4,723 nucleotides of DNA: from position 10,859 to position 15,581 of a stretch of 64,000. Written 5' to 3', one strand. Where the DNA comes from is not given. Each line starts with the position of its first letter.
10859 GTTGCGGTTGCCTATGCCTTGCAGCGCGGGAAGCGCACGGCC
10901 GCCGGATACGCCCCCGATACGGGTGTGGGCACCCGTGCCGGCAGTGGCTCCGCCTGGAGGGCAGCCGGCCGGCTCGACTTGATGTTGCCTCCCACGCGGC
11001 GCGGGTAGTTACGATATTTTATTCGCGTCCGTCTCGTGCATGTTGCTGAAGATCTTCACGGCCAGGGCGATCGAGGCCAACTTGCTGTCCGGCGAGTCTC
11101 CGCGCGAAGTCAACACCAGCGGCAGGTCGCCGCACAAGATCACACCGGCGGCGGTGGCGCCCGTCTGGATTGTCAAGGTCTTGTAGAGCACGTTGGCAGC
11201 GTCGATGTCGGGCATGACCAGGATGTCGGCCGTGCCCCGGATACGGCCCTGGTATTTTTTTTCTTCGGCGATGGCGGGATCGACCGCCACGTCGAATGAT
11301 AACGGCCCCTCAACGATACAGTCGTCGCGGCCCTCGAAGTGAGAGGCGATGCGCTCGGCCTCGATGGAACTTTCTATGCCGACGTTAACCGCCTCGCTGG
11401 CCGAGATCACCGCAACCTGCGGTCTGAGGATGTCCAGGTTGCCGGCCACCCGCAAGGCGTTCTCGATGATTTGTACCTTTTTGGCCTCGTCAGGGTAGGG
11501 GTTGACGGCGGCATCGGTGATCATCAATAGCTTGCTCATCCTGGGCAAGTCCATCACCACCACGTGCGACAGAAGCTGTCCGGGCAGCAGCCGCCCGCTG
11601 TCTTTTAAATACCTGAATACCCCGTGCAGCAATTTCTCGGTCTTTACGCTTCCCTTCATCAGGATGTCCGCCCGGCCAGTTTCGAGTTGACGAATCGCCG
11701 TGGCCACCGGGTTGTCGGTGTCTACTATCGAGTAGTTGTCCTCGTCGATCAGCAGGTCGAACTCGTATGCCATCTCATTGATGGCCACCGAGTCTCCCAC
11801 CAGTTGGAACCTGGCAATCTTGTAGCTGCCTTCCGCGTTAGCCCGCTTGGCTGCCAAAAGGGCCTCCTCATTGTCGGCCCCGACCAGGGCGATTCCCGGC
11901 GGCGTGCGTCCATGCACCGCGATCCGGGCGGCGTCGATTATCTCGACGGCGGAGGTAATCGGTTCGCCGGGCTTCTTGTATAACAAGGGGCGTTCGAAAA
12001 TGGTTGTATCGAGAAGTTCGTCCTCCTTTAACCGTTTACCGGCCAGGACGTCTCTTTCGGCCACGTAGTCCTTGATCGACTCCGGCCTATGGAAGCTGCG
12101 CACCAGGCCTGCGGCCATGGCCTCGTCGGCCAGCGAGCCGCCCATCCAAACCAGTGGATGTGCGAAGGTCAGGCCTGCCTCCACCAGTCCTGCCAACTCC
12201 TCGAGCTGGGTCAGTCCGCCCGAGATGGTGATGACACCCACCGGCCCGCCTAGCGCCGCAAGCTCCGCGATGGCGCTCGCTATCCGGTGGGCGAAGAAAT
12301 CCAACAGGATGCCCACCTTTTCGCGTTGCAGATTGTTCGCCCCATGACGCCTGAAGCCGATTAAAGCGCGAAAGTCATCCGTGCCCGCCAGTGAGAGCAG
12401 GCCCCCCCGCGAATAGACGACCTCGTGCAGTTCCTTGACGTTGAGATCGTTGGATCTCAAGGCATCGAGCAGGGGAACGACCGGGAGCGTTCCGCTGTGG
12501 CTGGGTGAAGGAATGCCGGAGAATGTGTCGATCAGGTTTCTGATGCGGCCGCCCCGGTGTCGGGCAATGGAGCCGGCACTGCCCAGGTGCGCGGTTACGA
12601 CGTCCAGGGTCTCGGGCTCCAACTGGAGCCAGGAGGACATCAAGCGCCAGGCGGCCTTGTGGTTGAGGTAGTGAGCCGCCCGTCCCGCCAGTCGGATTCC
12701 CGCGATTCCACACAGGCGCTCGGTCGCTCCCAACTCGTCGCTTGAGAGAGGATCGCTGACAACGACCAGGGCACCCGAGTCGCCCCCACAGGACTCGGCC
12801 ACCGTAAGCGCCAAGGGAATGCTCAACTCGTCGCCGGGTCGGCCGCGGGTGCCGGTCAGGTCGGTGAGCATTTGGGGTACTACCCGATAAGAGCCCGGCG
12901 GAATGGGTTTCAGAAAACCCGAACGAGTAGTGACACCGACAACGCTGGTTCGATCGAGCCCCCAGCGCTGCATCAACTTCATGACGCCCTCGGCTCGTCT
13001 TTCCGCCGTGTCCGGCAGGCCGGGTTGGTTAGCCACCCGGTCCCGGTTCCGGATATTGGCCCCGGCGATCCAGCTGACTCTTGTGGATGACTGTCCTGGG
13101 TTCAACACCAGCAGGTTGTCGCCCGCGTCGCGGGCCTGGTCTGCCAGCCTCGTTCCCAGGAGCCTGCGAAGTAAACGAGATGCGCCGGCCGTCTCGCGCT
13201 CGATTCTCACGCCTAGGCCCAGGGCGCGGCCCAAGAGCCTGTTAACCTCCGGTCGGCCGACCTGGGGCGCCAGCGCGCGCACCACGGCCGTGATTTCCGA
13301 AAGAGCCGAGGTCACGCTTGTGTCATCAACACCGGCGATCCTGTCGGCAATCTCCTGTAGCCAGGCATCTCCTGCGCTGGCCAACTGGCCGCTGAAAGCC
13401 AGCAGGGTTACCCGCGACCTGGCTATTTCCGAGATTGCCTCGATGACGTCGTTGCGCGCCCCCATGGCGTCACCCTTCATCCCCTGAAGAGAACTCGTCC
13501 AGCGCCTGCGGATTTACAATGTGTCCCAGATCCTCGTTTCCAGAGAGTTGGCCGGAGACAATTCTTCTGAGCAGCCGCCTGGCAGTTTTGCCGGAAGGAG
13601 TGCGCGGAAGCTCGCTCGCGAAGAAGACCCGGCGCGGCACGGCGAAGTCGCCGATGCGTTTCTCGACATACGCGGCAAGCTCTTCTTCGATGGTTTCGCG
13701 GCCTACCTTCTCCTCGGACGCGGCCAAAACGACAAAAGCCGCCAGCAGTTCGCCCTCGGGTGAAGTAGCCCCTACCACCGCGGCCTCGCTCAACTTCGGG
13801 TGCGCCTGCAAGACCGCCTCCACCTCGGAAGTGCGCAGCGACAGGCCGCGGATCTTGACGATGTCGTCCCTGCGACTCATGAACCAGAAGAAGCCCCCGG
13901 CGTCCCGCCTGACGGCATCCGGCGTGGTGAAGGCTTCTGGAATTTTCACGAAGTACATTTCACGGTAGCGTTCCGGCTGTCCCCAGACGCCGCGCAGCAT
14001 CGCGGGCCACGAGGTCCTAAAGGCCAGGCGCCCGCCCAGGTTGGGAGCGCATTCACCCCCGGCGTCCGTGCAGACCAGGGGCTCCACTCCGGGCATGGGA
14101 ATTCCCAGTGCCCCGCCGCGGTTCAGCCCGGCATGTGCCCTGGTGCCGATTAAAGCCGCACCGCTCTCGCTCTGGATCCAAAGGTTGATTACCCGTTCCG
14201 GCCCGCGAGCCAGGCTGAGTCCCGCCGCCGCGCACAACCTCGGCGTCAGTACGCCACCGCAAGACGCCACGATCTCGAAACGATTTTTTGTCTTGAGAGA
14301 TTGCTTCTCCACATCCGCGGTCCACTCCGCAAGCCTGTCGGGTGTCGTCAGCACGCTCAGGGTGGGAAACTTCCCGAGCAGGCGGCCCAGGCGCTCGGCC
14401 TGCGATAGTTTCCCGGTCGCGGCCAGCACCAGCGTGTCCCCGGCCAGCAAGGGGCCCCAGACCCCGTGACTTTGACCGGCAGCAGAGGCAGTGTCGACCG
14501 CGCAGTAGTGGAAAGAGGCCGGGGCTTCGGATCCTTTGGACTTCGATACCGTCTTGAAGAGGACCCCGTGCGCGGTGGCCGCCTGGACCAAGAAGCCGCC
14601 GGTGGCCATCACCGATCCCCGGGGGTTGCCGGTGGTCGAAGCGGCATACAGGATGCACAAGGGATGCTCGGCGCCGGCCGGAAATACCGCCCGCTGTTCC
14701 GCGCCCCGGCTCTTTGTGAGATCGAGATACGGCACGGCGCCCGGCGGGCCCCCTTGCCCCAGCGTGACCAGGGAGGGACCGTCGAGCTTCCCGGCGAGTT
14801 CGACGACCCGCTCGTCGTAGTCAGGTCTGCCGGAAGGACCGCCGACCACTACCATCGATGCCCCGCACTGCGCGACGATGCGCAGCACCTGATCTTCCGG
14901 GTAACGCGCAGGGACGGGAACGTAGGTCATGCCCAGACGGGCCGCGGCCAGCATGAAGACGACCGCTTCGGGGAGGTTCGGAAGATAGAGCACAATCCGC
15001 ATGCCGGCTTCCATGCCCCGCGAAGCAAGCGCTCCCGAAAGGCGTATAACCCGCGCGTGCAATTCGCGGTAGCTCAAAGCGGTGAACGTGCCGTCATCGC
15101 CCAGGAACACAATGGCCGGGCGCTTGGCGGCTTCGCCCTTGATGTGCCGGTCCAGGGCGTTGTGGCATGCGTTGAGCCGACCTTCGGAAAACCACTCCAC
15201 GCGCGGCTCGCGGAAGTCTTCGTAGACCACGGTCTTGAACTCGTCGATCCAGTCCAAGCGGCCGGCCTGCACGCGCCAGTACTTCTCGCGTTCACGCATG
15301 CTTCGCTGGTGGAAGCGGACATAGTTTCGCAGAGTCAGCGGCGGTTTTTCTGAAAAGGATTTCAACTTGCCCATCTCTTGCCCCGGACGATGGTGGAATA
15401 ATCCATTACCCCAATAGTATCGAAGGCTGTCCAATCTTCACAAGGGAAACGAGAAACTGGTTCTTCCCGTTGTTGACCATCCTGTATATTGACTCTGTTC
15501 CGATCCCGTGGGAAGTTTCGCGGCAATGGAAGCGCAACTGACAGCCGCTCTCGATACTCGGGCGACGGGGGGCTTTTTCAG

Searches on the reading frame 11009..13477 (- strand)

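Call 50: search_protein_families(library=pfam, proteins=[window:11009-13477:-], max_evalue=0.0001)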
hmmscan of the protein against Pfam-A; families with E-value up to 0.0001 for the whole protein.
window:11009-13477:- (822 aa): 2 families
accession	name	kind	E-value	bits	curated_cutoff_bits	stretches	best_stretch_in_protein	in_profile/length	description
PF01515.24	PTA_PTB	-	5.5e-39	134.8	24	1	589-807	103-319/319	Phosphate acetyl/butaryl transferase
PF00871.23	Acetate_kinase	-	5.2e-06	25.8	22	1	268-422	177-332/392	Acetokinase family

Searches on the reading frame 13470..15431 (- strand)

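Call 50: search_protein_families(library=pfam, proteins=[window:13470-15431:-], max_evalue=0.0001)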
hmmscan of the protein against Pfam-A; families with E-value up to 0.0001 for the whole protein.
window:13470-15431:- (653 aa): 3 families
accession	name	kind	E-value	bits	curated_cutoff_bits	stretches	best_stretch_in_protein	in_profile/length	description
PF00501.34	AMP-binding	-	4.2e-43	148.1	29.9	1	101-479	9-380/384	AMP-binding enzyme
PF13193.12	AMP-binding_C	-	8.4e-21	75.1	24.5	1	536-615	1-76/76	AMP-binding enzyme C-terminal domain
PF16177.11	ACAS_N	-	2.3e-14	53.4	27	1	37-92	1-55/55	Acetyl-coenzyme A synthetase N-terminus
